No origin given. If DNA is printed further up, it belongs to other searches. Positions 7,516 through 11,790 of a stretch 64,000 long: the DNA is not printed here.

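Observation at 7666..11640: ZZ zinc finger fused to an acyl-AMP ligase, carrier protein and thioester reductase (NRPS-like A-T-R) in a eukaryote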

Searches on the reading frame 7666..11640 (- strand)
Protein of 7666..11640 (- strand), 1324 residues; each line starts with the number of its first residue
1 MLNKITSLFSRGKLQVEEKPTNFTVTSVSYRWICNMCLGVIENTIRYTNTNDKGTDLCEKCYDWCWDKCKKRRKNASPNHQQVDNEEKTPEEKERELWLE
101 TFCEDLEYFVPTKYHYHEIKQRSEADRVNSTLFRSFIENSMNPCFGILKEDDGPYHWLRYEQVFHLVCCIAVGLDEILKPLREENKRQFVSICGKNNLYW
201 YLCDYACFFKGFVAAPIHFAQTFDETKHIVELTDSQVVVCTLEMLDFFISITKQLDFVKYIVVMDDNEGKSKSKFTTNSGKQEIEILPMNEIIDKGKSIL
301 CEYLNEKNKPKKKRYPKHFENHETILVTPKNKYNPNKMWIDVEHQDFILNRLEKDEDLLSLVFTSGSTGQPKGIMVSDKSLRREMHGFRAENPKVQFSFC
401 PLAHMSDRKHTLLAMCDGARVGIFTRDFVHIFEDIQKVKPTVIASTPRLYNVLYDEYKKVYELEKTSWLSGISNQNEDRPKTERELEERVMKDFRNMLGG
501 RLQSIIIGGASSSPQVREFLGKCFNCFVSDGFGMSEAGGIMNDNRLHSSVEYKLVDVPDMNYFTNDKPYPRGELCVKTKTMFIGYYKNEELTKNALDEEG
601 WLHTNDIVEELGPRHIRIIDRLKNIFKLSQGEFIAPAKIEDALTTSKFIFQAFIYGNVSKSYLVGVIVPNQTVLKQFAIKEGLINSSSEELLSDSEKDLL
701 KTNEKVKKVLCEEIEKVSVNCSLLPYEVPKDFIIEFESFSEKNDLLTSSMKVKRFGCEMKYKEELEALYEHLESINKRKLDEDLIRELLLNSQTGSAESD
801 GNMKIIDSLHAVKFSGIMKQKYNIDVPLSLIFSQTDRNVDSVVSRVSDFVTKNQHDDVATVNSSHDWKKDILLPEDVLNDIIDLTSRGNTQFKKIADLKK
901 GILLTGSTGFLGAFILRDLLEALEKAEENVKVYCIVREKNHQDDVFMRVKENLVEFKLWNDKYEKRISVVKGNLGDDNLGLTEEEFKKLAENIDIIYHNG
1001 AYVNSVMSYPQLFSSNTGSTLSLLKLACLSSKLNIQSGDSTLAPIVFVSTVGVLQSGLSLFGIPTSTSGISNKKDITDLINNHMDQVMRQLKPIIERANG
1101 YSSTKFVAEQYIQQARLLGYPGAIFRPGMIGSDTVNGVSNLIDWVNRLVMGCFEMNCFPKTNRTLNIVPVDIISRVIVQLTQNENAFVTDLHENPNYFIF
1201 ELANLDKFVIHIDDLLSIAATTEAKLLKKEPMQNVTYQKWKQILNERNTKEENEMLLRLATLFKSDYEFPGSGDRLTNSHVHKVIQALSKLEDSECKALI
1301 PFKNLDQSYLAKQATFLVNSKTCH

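Call 3: search_protein_families(library=pfam, proteins=[window:7666-11640:-], max_evalue=1)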
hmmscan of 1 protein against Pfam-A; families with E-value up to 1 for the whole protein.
window:7666-11640:- (1324 aa): 8 families
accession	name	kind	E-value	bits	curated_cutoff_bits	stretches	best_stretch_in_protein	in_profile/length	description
PF07993.18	NAD_binding_4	-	2.1e-54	184.9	20.1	1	904-1177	1-258/258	Male sterility protein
PF00501.34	AMP-binding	-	1.6e-45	156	29.9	1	153-586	17-384/384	AMP-binding enzyme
PF23562.2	AMP-binding_C_3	-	0.0003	21.6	20.8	1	626-771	4-122/124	AMP-binding enzyme C-terminal domain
PF01370.27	Epimerase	-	0.0011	18.8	20.9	1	902-1053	1-118/240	NAD dependent epimerase/dehydratase family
PF24792.1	DUF7701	-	0.12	13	27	1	1272-1316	38-82/91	Domain of unknown function (DUF7701)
PF16363.11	GDP_Man_Dehyd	-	0.12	12.2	27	1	903-1027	1-113/332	GDP-mannose 4,6 dehydratase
PF15191.11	Synaptonemal_3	-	0.43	10.9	27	1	687-727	6-45/92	Synaptonemal complex central element protein 3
PF11764.13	N-SET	-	0.75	10.3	28.3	0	777-808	59-90/172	COMPASS (Complex proteins associated with Set1p) component N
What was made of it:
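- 7669..8943 (-): Thioester reductase domain (aa 900-1324). Features are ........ (aa 905-912), R937, T1050, Y1101 and K1105. G1128 sits at the position of the 'key Asp' of bacterial CARs. A C-terminal subdomain runs to the end of the protein. Pfam NAD_binding_4, E 2e-54 (call 3).
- On Long-chain acyl-CoA synthetase (ACSL): PF23562 matches (call 3).
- Closest known: Long-chain acyl-CoA synthetases. Same: PF23562 is the matching C-terminal subdomain (call 3).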

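Call 4: search_protein_families(library=ncbifam, proteins=[window:7666-11640:-], max_evalue=0.01)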
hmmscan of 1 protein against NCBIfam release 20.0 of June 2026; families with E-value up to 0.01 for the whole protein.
window:7666-11640:- (1324 aa): 73 families (the best 25 are shown)
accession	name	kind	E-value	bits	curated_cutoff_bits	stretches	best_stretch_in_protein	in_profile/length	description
NF041592.1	carboxyl_red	equivalog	6.1e-139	464.6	1300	2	353-1154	228-997/1160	carboxylic acid reductase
TIGR03443.1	alpha_am_amid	equivalog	1.3e-58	198.4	1030.1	1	811-1185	884-1235/1390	L-aminoadipate-semialdehyde dehydrogenase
TIGR01746.1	Thioester-redct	subfamily_domain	7.5e-58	196.5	213.35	1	902-1260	2-315/371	thioester reductase domain-containing protein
NF038078.1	NRPS_MxcG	equivalog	8.9e-39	132.6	2300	3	844-1030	1035-1207/1442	myxochelin non-ribosomal peptide synthetase MxcG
NF004837.0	PRK06187.1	subfamily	8.1e-37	126.7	476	2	187-463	58-283/531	long-chain-fatty-acid--CoA ligase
NF038343.1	ligase_FadD11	exception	5.2e-31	107.7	950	1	354-771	158-583/585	fatty acid--CoA ligase FadD11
TIGR01923.1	menE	equivalog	9.5e-22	77.4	330.15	2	501-660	225-385/442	o-succinylbenzoate--CoA ligase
NF006182.0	PRK08316.1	subfamily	2.7e-20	72.3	663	2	570-652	366-446/523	fatty acyl-CoA synthetase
NF006572.0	PRK09088.1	equivalog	3.8e-20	72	696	2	499-656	256-421/491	acyl-CoA synthetase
NF005801.1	PRK07656.1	equivalog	4.5e-20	71.7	657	2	531-656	311-436/500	FadD3 family acyl-CoA ligase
NF004114.0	PRK05605.1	equivalog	8.4e-18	64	766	2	521-659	359-505/575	long-chain-fatty-acid--CoA ligase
NF009233.0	PRK12583.1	subfamily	1.9e-17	62.9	832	1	545-660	377-487/558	fatty acid CoA ligase family protein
NF004229.0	PRK05677.1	subfamily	1.8e-16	59.7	879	1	493-653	319-485/563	long-chain-fatty-acid--CoA ligase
NF047350.1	aureusi_NRPS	equivalog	2.2e-16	58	2500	2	868-1028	1995-2144/2373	aureusimine non-ribosomal peptide synthetase AusA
NF052269.1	Staph_lig_FadD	equivalog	4e-16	58.4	650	2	502-662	267-432/499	long-chain-fatty-acid--CoA ligase FadD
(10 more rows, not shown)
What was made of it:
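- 7669..8943 (-): TIGR01746 thioester-reductase model (call 4).
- On Carboxylic acid reductase, EC 1.2.1.30 (NCBIfam NF041592, type I): 464.6 bits (call 4).
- On Long-chain acyl-CoA synthetase (ACSL): Long-chain ligase NCBIfam models match, all below their own cut-offs (call 4).
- Closest known: Type I bacterial carboxylic acid reductases. Different: 464.6 bits against the equivalog cut-off of 1300 (call 4).
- Closest known: Lys2 / alpha-aminoadipate reductase and other NRPS-like A-T-R enzymes. Same: T-R didomain homology (TIGR03443, 198 bits over aa 811-1185; call 4).
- NCBIfam carboxylic acid reductase model, 464.6 bits, spanning aa 353-1154 (call 4). Matches to long-chain ligase models (call 4). 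TIGR03443 (alpha-aminoadipate reductase) matches at 198 bits (call 4).
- Tried and rejected: Considered and rejected (call 4).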

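Call 6: find_homologous_proteins(query=window:7666-11640:-, max_evalue=1e-10)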
Query window:7666-11640:- (1324 aa): 12 proteins with E <= 1e-10 among 4724 candidates.
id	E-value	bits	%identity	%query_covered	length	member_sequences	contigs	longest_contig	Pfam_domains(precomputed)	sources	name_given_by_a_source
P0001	0.0e+0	3040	100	100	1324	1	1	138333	PF00501.35,PF07993.19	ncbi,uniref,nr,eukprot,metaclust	ncbi:predicted protein [Naegleria gruberi]|uniref:Predicted protein n=1 Tax=Naegleria gruberi TaxID=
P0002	0.0e+0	1558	54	99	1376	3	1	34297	PF00501.35,PF07993.19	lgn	-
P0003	0.0e+0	1523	54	98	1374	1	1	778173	PF00501.35,PF07993.19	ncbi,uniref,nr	ncbi:hypothetical protein C9374_013423 [Naegleria lovaniensis]|uniref:Uncharacterized protein n=1 Ta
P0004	0.0e+0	1127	44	96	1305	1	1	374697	PF00501.35,PF07993.19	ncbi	ncbi:hypothetical protein ABK040_004667 [Willaertia magna]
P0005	9.2e-218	744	36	86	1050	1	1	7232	PF00550.32,PF01073.26,PF00501.35,PF07993.19,PF01370.28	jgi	jgi:long-subunit acyl-CoA synthetase (AMP-forming)/nucleoside-diphosphate-sugar epimerase/acyl carri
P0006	5.4e-29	119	28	22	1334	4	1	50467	PF07238.20,PF00550.32,PF00501.35,PF07993.19,PF01370.28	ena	-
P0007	1.6e-17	81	26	22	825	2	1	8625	PF00501.35,PF23562.3,PF01553.27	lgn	-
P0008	4.0e-17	79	27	32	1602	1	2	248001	PF13673.14,PF13508.14,PF00501.35,PF23562.3,PF00583.32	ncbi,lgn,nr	ncbi:MAG: GNAT family N-acetyltransferase [Ignavibacteriae bacterium]|nr:GNAT family N-acetyltransfe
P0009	1.0e-12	65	26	29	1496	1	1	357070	PF00668.26,PF00501.35,PF07993.19,PF01370.28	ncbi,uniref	ncbi:uncharacterized protein BDV17DRAFT_292095 [Aspergillus undulatus]|uniref:uncharacterized protei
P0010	5.4e-12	62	26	29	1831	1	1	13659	PF00668.26,PF00550.32,PF01073.26,PF00501.35,PF07993.19,PF01370.28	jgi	jgi:amino acid adenylation domain-containing protein/thioester reductase-like protein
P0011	3.2e-11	60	26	31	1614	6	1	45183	PF00501.35,PF23562.3,PF00583.32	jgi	jgi:long-subunit acyl-CoA synthetase (AMP-forming)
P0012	8.8e-11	58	22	25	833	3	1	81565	PF00550.32,PF00501.35,PF23562.3,PF01553.27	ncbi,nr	ncbi:MAG: AMP-binding protein [Fusobacteriaceae bacterium]|nr:AMP-binding protein [Fusobacteriaceae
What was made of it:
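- Closest known: Fungal carboxylic acid reductases. Different: Fungal A-T-R proteins appeared only as weak partial hits (26% identity over 29% of the query, call 6).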
